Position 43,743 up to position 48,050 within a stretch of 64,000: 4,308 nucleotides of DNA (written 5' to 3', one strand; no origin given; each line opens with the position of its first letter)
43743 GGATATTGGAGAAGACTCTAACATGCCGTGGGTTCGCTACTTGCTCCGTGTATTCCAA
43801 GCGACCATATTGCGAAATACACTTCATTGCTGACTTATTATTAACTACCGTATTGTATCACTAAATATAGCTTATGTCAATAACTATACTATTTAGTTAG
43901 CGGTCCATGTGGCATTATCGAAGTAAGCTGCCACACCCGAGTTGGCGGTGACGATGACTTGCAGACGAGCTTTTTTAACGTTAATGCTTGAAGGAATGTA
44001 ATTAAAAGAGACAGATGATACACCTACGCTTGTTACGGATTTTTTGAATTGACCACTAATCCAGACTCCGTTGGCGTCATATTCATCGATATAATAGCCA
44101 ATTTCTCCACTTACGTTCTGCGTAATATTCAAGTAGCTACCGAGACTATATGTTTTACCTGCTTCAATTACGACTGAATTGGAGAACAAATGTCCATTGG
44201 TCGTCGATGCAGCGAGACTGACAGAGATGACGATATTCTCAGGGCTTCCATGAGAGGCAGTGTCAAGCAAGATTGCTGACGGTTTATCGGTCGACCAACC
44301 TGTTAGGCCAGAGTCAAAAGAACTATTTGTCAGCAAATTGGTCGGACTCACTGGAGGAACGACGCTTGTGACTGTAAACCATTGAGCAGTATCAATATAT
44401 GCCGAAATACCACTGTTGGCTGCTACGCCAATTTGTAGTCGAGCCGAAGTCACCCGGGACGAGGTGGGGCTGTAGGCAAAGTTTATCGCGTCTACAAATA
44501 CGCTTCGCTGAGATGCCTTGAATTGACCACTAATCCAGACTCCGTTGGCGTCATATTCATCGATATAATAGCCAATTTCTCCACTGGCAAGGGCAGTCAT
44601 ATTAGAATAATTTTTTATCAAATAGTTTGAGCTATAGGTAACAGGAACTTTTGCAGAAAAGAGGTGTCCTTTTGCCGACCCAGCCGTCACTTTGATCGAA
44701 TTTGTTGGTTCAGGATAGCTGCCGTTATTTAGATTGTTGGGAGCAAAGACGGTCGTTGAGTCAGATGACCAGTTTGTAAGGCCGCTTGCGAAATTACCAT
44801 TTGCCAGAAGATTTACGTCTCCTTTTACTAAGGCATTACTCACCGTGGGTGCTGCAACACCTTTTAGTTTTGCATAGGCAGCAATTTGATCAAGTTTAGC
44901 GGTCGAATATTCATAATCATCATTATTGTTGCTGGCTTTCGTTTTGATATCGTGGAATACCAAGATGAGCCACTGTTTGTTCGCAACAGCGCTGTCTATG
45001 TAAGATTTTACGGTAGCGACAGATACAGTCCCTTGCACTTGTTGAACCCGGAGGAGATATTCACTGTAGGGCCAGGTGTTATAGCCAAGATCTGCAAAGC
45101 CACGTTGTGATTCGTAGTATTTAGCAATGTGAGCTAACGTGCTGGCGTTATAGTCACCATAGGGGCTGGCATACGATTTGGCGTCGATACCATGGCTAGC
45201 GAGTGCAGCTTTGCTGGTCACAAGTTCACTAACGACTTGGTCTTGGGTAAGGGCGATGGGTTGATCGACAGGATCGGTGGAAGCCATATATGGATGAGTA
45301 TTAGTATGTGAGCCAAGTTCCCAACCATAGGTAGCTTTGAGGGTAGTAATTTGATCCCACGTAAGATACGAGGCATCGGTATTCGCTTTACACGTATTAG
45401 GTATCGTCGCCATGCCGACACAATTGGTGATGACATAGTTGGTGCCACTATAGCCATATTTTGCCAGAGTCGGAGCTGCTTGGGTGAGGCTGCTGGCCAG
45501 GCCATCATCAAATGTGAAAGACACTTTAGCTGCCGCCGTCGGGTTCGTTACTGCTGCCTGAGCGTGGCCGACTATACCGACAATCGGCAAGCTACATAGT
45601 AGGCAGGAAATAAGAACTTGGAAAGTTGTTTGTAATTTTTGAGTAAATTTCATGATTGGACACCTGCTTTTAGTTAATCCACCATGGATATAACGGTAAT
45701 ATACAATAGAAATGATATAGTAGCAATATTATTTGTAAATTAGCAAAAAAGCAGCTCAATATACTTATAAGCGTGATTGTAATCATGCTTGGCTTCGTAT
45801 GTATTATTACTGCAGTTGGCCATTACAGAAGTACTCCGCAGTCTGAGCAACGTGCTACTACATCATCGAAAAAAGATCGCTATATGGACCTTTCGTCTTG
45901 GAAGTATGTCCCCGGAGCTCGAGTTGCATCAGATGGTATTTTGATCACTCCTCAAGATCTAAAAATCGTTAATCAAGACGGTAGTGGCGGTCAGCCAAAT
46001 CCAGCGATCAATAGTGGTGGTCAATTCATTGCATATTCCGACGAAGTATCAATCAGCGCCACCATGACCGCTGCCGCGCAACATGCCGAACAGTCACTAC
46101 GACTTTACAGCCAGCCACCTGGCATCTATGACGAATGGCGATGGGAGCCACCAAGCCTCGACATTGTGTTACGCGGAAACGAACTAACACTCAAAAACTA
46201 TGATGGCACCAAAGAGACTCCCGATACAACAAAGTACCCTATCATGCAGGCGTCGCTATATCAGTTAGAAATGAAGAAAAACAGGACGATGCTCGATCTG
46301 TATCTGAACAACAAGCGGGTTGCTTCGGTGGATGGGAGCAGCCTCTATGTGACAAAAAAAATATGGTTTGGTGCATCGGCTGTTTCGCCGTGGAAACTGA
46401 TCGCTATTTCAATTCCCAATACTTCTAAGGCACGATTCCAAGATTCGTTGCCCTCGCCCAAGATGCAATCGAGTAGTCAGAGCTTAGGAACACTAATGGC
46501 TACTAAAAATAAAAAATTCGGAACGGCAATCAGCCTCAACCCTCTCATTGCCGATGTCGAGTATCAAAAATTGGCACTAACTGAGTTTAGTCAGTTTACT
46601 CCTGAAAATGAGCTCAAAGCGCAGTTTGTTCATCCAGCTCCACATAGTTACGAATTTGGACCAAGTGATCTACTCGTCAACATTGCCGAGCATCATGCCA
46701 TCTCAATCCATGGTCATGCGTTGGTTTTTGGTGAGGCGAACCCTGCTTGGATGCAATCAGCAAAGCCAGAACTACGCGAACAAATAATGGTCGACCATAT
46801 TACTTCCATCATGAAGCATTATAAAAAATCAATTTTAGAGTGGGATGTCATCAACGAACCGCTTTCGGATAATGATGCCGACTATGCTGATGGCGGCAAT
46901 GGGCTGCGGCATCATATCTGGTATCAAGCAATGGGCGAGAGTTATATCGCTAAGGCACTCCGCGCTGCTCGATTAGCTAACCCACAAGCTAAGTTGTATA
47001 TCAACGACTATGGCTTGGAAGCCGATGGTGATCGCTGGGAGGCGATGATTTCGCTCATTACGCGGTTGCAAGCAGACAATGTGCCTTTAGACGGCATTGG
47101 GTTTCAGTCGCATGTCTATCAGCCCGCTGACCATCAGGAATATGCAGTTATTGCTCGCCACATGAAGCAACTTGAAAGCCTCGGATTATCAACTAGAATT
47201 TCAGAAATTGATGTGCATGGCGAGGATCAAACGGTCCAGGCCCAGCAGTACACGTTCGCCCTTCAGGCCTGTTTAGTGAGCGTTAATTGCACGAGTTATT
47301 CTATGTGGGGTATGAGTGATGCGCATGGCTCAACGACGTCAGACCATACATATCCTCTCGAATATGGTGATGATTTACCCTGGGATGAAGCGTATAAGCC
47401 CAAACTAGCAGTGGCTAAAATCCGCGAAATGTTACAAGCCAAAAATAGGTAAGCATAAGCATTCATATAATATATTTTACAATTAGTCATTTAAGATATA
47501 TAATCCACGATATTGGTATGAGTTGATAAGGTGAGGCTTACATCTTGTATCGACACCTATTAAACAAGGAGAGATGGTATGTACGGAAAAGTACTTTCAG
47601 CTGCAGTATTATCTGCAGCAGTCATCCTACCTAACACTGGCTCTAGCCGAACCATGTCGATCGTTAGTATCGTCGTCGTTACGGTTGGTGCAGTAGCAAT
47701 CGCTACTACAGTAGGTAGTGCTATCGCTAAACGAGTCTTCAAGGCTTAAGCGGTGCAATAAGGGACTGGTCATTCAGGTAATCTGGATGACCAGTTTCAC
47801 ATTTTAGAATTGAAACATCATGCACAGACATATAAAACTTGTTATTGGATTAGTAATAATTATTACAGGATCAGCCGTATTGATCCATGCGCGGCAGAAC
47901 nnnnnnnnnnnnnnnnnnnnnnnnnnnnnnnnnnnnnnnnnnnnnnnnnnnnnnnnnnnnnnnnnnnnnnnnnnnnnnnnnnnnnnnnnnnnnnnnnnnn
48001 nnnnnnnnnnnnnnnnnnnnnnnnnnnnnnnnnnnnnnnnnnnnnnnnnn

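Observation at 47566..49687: Unannotated 56-aa LPNTG mini-substrate, then a sortase translationally coupled to a processive GT2 synthase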

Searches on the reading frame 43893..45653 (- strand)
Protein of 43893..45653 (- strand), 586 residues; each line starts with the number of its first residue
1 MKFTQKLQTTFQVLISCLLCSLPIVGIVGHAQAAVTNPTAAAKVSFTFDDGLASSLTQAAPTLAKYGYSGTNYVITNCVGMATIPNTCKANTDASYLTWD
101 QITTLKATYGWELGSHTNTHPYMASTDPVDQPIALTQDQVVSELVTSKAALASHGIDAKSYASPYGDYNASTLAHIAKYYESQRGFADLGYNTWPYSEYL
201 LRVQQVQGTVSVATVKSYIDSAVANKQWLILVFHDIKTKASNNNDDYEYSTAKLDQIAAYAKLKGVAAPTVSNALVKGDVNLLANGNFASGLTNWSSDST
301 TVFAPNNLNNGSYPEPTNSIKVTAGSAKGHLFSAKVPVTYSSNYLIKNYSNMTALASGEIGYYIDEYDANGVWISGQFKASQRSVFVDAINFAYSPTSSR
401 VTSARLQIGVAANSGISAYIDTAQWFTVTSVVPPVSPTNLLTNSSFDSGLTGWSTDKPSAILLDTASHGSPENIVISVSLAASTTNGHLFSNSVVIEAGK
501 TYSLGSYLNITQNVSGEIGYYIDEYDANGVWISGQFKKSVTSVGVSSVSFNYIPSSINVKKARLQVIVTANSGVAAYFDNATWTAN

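Call 3: search_protein_families(library=pfam, proteins=[window:43893-45653:-], max_evalue=0.01)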
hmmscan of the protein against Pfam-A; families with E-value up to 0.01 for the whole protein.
window:43893-45653:- (586 aa): 3 families
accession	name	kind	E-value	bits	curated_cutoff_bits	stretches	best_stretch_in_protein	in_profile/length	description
PF01522.26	Polysacc_deac_1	-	1.9e-16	60.6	23.1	1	38-178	3-118/124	Polysaccharide deacetylase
PF02018.23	CBM_4_9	-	1.6e-07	32.2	25.9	1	439-568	2-131/136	Carbohydrate binding domain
PF10096.14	DUF2334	-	2.5e-05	24.4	26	1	55-238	17-191/203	Uncharacterized protein conserved in bacteria (DUF2334)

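Call 4: search_protein_families(library=ncbifam, proteins=[window:43893-45653:-], max_evalue=0.01)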
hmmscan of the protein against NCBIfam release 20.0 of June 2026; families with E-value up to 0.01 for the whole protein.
window:43893-45653:- (586 aa): 5 families
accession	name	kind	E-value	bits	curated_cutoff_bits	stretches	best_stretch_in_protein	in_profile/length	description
NF050820.1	PolSacchBiosHfsH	equivalog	6.7e-14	52.2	400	1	39-273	31-243/249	oligosaccharide deacetylase HfsH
TIGR03933.1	PIA_icaB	equivalog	5.1e-07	29.5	248.35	1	44-176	74-199/245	intercellular adhesin biosynthesis polysaccharide N-deacetylase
TIGR03938.2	deacetyl_PgaB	equivalog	3.1e-06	25.8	321.9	1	44-126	66-151/621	poly-beta-1,6-N-acetyl-D-glucosamine N-deacetylase PgaB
NF052434.1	Mep72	equivalog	3.8e-06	25.8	645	1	280-529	273-521/573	biofilm-associated metzincin protease Mep72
NF011176.0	PRK14581.1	equivalog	0.0015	16.8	1091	1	37-128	104-196/673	poly-beta-1,6-N-acetyl-D-glucosamine N-deacetylase PgaB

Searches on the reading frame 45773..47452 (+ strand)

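Call 3: search_protein_families(library=pfam, proteins=[window:45773-47452:+], max_evalue=0.01)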
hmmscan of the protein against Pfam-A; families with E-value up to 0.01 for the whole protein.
window:45773-47452:+ (559 aa): 1 family
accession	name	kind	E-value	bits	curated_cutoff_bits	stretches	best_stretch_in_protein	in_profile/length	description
PF00331.26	Glyco_hydro_10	-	2.5e-75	254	22.1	1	238-551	2-309/311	Glycosyl hydrolase family 10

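Call 4: search_protein_families(library=ncbifam, proteins=[window:45773-47452:+], max_evalue=0.01)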
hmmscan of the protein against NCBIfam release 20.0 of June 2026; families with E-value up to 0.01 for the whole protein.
window:45773-47452:+ (559 aa): 1 family
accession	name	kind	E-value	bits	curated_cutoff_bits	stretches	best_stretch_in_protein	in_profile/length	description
NF041944.1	Xylase_Ferestase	equivalog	5.6e-30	104.2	1200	1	258-485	20-255/694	bifunctional endo-1,4-beta-xylanase/feruloyl esterase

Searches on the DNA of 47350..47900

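Call 61: search_rna_families(source=window, start=47350, end=47900, threshold=evalue, max_evalue=1)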
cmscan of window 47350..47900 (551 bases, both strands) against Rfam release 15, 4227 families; matches with E-value up to 1: 0.
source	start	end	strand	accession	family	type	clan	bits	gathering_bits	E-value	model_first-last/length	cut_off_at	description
